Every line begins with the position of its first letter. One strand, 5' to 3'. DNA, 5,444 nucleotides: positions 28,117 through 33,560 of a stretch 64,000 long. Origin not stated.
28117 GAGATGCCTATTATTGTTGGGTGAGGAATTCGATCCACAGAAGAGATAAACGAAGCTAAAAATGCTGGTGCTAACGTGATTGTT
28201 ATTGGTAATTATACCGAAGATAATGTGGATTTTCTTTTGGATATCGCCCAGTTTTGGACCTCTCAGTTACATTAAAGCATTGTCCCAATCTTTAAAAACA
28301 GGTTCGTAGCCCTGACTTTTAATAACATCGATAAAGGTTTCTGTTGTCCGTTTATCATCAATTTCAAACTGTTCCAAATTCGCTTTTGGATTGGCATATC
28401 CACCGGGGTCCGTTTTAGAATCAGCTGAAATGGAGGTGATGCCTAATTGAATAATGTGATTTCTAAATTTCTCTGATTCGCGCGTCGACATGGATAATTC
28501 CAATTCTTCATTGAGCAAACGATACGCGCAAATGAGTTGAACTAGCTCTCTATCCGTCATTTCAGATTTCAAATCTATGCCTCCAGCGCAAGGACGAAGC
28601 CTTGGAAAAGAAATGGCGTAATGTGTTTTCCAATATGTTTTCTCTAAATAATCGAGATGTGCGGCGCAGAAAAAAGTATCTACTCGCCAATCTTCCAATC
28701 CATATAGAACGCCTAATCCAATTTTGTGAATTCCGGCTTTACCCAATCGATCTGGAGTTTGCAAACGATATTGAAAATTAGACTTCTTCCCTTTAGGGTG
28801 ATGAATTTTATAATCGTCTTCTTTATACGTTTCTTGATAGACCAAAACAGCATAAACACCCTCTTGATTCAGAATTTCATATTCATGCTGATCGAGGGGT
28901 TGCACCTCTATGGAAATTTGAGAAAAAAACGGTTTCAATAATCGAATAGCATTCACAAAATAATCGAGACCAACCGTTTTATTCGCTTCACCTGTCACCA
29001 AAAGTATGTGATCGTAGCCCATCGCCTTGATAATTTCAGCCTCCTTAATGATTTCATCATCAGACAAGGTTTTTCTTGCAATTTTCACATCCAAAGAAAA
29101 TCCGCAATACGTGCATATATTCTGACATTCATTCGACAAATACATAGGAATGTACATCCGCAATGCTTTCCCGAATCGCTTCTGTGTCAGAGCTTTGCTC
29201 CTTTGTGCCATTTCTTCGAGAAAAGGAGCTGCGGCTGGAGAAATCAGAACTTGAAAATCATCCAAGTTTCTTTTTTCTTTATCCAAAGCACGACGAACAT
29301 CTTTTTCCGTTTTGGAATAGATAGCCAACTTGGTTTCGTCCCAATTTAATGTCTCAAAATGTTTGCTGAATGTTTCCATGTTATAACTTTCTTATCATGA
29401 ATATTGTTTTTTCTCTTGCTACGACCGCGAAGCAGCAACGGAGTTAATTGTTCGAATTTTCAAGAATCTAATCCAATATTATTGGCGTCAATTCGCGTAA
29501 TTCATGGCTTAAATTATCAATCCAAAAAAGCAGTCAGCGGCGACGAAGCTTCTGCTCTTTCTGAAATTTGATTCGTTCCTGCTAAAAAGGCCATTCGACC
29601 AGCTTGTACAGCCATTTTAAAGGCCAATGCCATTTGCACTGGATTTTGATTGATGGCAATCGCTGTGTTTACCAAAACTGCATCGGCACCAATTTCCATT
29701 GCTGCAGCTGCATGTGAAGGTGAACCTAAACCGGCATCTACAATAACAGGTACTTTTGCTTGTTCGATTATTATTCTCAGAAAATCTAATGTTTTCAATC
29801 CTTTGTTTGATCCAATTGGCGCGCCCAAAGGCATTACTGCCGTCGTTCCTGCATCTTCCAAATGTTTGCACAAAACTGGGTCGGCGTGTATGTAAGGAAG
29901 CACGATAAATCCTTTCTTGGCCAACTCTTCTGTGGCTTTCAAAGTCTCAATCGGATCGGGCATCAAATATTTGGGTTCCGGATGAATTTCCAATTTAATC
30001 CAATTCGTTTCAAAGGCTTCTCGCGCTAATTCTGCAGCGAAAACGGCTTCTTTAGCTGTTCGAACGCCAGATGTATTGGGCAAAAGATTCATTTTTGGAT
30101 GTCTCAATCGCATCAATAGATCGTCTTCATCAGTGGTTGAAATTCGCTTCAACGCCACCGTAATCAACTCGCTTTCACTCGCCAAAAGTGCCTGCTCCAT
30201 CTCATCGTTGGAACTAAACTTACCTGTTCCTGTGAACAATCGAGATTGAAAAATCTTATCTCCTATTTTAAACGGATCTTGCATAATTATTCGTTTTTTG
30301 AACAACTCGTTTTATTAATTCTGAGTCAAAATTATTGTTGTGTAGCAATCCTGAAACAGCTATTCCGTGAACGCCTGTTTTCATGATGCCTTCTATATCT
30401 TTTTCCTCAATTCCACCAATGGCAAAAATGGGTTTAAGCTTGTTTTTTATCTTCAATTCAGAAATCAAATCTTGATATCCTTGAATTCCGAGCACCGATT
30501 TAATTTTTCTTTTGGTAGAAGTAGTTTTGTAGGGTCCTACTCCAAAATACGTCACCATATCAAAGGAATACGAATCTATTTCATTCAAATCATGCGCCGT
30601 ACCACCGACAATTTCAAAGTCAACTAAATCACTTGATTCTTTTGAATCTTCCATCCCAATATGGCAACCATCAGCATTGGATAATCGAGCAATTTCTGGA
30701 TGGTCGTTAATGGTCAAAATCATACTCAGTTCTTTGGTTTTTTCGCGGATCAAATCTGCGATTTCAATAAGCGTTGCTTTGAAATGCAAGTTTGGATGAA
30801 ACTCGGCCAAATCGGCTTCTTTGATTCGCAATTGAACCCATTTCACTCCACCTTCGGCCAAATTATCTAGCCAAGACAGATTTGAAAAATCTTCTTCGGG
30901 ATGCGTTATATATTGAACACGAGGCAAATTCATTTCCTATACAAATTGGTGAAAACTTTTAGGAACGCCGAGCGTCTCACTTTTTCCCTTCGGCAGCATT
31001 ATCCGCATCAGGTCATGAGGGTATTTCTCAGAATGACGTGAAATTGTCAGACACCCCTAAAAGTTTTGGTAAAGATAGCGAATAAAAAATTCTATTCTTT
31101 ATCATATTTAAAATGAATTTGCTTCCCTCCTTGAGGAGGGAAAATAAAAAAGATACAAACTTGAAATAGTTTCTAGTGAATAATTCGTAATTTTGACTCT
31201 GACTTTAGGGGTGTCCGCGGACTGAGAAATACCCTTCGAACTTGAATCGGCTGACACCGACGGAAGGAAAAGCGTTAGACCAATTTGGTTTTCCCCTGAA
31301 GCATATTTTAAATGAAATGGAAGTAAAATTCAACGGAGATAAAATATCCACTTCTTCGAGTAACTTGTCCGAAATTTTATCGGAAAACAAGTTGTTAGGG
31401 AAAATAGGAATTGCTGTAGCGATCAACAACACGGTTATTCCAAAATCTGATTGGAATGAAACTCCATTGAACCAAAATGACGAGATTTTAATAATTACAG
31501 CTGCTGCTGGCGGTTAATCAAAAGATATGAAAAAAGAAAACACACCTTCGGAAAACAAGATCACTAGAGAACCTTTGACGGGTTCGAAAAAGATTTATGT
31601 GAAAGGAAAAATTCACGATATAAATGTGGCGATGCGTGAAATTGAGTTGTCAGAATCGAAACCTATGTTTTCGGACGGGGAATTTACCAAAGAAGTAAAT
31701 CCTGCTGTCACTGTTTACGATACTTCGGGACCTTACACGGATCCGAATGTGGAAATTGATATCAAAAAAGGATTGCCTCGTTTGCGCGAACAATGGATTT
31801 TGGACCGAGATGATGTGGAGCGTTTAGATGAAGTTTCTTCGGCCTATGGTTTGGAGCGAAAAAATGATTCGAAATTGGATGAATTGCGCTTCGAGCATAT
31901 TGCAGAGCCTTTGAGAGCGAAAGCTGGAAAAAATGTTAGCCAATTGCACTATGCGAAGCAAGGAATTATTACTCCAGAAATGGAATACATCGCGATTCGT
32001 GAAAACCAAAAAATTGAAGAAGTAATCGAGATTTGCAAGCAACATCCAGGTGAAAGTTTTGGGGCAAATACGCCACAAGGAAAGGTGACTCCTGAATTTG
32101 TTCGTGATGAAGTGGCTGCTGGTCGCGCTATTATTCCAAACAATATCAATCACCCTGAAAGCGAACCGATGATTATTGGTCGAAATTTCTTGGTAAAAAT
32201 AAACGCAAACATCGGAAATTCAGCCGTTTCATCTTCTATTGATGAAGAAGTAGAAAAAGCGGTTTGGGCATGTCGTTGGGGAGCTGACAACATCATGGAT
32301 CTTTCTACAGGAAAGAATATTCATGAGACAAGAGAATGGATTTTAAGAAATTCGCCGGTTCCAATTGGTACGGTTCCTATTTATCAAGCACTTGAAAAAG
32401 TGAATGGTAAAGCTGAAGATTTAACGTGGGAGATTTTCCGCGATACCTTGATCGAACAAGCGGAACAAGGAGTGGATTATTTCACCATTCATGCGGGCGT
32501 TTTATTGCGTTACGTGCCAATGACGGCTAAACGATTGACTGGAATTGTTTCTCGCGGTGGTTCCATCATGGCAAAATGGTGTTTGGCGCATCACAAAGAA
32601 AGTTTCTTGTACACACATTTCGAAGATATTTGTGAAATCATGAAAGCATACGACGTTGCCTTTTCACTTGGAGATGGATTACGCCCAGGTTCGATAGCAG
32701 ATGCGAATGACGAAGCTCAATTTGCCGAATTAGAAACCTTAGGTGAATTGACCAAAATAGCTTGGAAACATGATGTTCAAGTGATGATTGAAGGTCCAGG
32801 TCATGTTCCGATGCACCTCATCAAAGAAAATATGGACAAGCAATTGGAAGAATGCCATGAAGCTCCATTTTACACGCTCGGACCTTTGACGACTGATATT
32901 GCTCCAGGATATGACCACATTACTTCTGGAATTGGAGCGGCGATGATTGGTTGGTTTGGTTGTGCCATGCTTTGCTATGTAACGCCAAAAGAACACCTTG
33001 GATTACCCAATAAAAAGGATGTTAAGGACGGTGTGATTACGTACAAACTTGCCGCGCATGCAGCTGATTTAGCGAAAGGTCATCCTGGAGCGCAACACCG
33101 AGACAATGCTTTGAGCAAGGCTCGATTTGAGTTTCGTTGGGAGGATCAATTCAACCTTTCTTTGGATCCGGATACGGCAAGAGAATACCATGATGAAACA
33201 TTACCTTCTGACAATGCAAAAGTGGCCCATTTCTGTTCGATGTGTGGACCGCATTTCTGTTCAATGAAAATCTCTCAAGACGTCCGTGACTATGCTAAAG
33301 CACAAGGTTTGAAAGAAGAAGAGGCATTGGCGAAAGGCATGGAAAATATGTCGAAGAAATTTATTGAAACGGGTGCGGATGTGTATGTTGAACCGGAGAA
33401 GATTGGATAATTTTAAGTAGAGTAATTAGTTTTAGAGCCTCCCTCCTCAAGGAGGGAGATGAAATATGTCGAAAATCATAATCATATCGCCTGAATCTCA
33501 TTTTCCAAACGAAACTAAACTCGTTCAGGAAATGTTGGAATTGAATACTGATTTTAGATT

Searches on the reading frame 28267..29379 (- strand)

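Call 11: search_protein_families(library=pfam, proteins=[window:28267-29379:-], max_evalue=0.001)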
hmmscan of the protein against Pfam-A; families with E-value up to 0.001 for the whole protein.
window:28267-29379:- (370 aa): 2 families
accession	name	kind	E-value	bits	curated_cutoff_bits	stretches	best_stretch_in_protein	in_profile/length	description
PF06968.18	BATS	-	2.5e-17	63.3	22.2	1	257-359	1-88/88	Biotin and Thiamin Synthesis associated domain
PF04055.27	Radical_SAM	-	1.3e-13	51.9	29.5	1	80-233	2-159/166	Radical SAM superfamily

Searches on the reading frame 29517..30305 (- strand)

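Call 11: search_protein_families(library=pfam, proteins=[window:29517-30305:-], max_evalue=0.001)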
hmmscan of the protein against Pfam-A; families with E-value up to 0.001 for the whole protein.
window:29517-30305:- (262 aa): 3 families
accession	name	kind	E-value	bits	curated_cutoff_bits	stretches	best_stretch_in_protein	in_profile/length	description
PF05690.20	ThiG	-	4.1e-106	354.3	23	1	13-256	1-247/247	Thiazole biosynthesis protein ThiG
PF00977.27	His_biosynth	-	0.00011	22.2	23.6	1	170-225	59-114/228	Histidine biosynthesis protein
PF04131.20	NanE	-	0.00044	19.9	27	1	180-219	140-179/192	Putative N-acetylmannosamine-6-phosphate epimerase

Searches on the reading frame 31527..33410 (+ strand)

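Call 26: search_protein_families(library=pfam, proteins=[window:31527-33410:+], max_evalue=0.00001)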
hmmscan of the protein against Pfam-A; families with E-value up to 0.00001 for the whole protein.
window:31527-33410:+ (627 aa): 2 families
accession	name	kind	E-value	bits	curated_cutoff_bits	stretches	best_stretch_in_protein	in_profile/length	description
PF01964.24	ThiC_Rad_SAM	-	1e-187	624.5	25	1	139-584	2-419/420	Radical SAM ThiC family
PF13667.11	ThiC-associated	-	2e-32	111.3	27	1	17-98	2-81/81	ThiC-associated domain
